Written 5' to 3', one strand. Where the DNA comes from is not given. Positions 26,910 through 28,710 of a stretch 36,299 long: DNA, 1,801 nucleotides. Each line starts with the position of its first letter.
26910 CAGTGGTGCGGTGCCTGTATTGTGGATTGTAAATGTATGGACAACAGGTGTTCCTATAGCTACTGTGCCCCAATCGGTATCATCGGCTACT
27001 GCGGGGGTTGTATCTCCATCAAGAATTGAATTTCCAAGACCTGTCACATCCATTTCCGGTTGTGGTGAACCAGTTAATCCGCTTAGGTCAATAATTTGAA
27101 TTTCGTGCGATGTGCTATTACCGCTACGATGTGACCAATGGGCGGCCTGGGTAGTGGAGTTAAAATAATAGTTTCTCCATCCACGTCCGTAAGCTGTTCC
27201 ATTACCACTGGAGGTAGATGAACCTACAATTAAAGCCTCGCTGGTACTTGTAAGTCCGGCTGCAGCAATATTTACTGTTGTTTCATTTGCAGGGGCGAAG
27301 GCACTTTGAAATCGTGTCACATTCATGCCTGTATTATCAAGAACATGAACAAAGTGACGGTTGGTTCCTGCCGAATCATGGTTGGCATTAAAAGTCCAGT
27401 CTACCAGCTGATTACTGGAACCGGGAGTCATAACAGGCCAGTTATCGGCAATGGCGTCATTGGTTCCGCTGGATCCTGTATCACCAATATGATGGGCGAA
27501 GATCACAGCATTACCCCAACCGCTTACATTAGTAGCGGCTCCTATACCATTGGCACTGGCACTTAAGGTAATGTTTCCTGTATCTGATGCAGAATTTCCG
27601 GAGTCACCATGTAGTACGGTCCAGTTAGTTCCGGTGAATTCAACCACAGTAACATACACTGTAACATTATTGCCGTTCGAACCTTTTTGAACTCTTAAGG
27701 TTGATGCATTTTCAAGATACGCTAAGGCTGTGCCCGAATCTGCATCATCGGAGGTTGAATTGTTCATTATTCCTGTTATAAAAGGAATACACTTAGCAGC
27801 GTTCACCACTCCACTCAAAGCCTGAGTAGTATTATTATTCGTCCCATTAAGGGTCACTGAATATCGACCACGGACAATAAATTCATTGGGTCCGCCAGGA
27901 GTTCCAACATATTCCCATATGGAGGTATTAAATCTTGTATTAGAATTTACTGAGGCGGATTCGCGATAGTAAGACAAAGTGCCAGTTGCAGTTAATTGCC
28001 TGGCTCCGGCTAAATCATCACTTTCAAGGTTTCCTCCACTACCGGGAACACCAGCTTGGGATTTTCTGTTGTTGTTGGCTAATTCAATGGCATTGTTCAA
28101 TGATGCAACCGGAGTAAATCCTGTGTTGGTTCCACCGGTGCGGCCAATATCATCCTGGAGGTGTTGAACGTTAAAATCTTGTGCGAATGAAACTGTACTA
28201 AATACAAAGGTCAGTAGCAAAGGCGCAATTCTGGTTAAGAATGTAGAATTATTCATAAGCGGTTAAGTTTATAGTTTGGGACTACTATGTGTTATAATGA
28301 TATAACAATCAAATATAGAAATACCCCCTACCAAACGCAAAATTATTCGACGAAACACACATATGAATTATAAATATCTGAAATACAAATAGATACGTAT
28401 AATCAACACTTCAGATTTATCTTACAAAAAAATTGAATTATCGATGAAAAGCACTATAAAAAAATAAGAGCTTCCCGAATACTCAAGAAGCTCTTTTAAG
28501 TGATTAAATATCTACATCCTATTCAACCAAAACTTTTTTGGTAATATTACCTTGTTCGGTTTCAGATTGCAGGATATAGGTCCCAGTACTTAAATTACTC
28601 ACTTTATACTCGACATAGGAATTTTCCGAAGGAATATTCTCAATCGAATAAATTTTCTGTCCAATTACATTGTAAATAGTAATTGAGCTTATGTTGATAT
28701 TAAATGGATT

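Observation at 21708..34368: Tandem giant paralogues with an unassigned modular architecture, the best candidate for a novel surface or secreted system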

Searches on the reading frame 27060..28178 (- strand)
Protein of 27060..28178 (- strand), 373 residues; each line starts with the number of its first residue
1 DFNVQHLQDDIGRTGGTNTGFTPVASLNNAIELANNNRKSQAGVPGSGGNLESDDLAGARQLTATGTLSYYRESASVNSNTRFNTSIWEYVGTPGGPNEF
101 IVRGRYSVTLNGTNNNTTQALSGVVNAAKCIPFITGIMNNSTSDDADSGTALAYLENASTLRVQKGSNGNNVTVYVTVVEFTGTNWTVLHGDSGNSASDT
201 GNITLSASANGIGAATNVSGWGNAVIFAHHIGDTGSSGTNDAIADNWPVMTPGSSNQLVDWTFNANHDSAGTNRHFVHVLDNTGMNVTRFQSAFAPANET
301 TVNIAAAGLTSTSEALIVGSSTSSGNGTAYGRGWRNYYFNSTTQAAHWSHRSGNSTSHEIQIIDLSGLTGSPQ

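Call 13: search_protein_families(library=pfam, proteins=[window:27060-28178:-], max_evalue=10)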
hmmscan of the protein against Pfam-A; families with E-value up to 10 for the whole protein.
window:27060-28178:- (373 aa): 1 family
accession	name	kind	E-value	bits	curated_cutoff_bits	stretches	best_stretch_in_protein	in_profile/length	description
PF16378.10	DUF4988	-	0.017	15.3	30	1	115-215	23-114/183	Domain of unknown function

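Call 14: search_protein_families(library=ncbifam, proteins=[window:27060-28178:-], max_evalue=10)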
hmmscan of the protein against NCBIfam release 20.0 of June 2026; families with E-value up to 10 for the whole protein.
window:27060-28178:- (373 aa): 0 families

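Call 55: search_solved_structures(query=A3, max_evalue=10)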
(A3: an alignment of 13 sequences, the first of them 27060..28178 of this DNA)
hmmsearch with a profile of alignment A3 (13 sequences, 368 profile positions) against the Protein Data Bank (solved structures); distinct sequences matched with E-value up to 10: 1.
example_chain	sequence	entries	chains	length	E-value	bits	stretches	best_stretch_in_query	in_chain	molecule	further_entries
2ysb_A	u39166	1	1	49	0.73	12.2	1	334-351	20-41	Salvador homolog 1 protein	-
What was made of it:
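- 27060..28178 (-): P1 N-terminal domain (aa 27-399), absent from P2. An orphan domain found at the N-terminus of the giant protein in 12 related loci and of a third array gene in one more (58-73% identity). No Pfam, NCBIfam or PDB match (calls 13, 14, 55).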

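Call 57: find_homologous_proteins(query=A3, max_evalue=0.001)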
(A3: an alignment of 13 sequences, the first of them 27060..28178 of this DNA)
Query A3 (13 sequences) (373 aa, profile of the alignment): 36 proteins with E <= 0.001 among 8000 candidates.
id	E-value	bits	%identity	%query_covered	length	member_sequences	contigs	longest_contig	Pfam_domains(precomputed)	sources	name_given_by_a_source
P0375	7.4e-201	685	73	99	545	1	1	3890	PF00629.31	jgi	jgi:hypothetical protein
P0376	4.0e-184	630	60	97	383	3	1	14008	-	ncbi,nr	ncbi:MAG TPA: hypothetical protein DCE27_10615, partial [Xanthomarina gelatinilytica]|nr:hypothetica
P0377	9.6e-184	629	69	98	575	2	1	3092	-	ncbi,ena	-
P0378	2.9e-174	598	63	99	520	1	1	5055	PF00629.31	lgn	-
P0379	4.3e-169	581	69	91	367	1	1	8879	-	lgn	-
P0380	1.1e-163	563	58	99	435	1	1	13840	-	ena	-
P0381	3.3e-144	499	59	86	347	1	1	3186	-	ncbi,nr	ncbi:MAG: hypothetical protein KBT69_14825, partial [Oceanihabitans sp.]|nr:hypothetical protein [Oc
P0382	1.0e-141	491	70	77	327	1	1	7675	-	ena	-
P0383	2.5e-137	476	67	78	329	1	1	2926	-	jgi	jgi:hypothetical protein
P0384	1.7e-131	457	68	69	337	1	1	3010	-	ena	-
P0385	9.7e-129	448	65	70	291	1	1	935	-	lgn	-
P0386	4.5e-123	429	50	85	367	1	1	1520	-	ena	-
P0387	4.2e-120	419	73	63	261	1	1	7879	-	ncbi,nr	ncbi:MAG: hypothetical protein HKN75_00020, partial [Bacteroidia bacterium]|nr:hypothetical protein 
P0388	1.5e-118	414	65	65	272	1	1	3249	-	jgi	jgi:hypothetical protein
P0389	1.5e-117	411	64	65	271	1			-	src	-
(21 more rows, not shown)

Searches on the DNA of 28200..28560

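Call 64: search_rna_families(source=window, start=28200, end=28560, threshold=evalue, max_evalue=1)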
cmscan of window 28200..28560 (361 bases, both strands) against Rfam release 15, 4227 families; matches with E-value up to 1: 4.
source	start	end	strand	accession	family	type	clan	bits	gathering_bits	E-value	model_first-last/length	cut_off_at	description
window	28457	28532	-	RF02425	SpF01_sRNA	Gene; sRNA;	-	27.3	55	0.075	1-80/80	no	Streptococcus sRNA SpF01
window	28422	28505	+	RF02075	STnc230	Gene; sRNA;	-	22.7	50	0.42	1-83/83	no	Enterobacterial sRNA STnc230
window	28399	28504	-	RF02748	FtrB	Gene; sRNA;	-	21.8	66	0.25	1-115/115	no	Francisella sRNA B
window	28406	28497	+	RF02552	RcsR1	Gene; sRNA;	-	17.6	60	0.32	1-96/96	no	RcsR1 sRNA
